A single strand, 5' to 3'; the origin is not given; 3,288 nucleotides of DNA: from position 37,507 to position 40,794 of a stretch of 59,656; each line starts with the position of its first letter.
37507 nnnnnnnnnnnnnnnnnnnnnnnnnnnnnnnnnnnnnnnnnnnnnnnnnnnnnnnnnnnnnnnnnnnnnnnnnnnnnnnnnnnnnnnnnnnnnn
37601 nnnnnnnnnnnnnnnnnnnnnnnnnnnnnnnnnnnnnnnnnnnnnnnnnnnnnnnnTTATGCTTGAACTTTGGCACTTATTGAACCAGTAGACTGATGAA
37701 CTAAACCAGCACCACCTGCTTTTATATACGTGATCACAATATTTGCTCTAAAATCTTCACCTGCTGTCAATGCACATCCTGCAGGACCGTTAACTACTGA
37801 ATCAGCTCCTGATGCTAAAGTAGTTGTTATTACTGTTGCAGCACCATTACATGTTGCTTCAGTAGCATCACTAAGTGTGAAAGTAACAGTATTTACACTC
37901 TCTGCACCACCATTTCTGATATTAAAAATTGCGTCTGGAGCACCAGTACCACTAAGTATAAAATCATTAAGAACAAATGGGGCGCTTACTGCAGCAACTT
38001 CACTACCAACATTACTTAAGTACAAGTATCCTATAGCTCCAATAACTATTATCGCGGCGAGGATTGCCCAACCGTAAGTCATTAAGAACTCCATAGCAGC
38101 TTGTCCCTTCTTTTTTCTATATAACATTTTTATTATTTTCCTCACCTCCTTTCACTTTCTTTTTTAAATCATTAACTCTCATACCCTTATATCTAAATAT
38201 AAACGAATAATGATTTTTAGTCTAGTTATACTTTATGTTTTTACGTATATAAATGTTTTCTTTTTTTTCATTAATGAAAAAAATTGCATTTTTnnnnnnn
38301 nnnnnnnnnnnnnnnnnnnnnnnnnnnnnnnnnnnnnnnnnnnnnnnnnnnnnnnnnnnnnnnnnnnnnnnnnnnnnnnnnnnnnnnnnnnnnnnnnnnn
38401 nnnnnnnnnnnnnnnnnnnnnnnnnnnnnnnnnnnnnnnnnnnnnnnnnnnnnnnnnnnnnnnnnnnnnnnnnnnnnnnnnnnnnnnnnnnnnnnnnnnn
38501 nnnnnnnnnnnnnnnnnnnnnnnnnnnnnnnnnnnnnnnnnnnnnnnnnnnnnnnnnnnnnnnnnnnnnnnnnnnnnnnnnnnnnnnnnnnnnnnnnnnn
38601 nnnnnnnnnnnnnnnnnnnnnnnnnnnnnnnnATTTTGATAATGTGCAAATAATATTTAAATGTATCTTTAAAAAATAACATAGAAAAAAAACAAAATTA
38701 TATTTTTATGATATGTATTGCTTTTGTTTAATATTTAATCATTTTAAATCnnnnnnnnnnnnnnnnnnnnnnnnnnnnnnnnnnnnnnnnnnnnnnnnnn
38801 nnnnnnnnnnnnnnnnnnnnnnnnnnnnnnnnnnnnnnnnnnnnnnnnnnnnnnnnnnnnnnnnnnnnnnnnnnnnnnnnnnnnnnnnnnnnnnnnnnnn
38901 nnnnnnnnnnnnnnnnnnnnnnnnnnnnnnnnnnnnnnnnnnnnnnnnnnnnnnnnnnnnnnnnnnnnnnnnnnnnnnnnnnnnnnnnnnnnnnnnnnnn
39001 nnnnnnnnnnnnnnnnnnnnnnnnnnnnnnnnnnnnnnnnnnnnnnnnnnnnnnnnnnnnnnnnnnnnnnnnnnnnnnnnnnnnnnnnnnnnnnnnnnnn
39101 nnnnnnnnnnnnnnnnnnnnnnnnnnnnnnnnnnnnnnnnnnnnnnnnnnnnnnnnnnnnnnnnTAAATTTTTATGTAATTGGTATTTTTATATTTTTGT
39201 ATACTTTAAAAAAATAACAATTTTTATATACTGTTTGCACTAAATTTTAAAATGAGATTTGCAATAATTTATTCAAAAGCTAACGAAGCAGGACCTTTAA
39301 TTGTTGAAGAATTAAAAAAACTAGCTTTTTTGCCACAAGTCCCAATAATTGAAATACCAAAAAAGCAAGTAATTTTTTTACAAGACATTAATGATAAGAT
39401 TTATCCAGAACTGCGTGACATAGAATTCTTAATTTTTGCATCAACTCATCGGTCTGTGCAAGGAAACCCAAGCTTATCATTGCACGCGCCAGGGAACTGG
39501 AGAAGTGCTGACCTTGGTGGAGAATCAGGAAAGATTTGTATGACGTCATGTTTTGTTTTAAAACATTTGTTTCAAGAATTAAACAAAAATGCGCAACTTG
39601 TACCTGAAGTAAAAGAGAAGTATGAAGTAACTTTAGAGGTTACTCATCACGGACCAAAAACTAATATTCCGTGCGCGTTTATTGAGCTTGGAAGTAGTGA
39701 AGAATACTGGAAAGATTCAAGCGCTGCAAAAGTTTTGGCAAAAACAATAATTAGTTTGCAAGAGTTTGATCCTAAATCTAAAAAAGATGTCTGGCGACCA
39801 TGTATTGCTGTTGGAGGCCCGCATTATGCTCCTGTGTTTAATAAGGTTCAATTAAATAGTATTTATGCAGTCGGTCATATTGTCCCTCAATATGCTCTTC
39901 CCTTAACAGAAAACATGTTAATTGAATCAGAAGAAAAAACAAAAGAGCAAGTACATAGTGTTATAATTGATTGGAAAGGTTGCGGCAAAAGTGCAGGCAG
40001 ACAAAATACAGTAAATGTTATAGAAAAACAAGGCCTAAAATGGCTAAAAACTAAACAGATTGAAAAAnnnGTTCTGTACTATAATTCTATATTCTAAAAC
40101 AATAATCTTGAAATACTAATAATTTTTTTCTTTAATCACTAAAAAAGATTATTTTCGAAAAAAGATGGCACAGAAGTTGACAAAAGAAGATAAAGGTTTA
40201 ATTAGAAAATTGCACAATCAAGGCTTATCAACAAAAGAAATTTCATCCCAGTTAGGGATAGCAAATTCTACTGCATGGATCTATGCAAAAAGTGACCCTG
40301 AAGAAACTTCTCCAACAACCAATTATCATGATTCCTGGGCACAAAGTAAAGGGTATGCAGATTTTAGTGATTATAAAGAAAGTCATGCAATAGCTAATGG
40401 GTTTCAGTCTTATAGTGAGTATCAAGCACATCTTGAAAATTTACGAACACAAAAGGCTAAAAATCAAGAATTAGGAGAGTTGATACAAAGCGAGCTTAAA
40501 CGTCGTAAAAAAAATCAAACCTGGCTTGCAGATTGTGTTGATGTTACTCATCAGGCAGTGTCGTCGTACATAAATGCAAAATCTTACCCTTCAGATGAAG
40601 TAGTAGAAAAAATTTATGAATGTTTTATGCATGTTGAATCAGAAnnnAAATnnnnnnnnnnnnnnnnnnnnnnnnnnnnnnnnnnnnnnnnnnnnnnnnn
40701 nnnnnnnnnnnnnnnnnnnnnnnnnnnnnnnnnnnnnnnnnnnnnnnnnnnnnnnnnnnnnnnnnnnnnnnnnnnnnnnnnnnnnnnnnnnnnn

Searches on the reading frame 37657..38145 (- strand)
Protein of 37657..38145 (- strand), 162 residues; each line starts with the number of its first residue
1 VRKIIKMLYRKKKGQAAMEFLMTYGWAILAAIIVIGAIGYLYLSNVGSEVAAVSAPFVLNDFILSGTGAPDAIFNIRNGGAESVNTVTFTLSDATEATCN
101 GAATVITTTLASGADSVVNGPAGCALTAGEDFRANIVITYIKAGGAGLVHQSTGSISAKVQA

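Call 5: search_protein_families(library=pfam, proteins=[window:37657-38145:-], max_evalue=0.1)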
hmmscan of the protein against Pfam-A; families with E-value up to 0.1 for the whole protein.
window:37657-38145:- (162 aa): 1 family
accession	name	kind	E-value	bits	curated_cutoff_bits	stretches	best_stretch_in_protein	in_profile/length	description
PF04987.19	PigN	-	0.033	13.4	25.4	1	17-68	2-43/456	Phosphatidylinositolglycan class N (PIG-N)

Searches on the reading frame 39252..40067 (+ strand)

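Call 72: search_protein_families(library=pfam, proteins=[window:39252-40067:+], max_evalue=0.001)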
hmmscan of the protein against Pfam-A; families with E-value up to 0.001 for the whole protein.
window:39252-40067:+ (272 aa): 1 family
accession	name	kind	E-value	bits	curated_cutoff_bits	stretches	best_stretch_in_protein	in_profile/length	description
PF04414.18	tRNA_deacylase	-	5.3e-55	186.6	33.6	1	56-264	4-204/205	D-aminoacyl-tRNA deacylase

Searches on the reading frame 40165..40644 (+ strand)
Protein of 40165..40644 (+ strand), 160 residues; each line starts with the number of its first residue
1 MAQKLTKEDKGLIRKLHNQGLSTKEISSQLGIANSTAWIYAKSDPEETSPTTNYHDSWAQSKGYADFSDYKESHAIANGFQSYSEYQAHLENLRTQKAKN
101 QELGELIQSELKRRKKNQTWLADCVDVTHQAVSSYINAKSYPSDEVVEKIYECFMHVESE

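Call 72: search_protein_families(library=pfam, proteins=[window:40165-40644:+], max_evalue=0.001)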
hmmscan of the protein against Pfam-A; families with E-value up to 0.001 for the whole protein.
window:40165-40644:+ (160 aa): 1 family
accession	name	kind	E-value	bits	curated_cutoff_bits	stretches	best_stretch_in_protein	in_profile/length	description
PF01381.28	HTH_3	-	6.4e-05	23.4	23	0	110-150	4-44/55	Helix-turn-helix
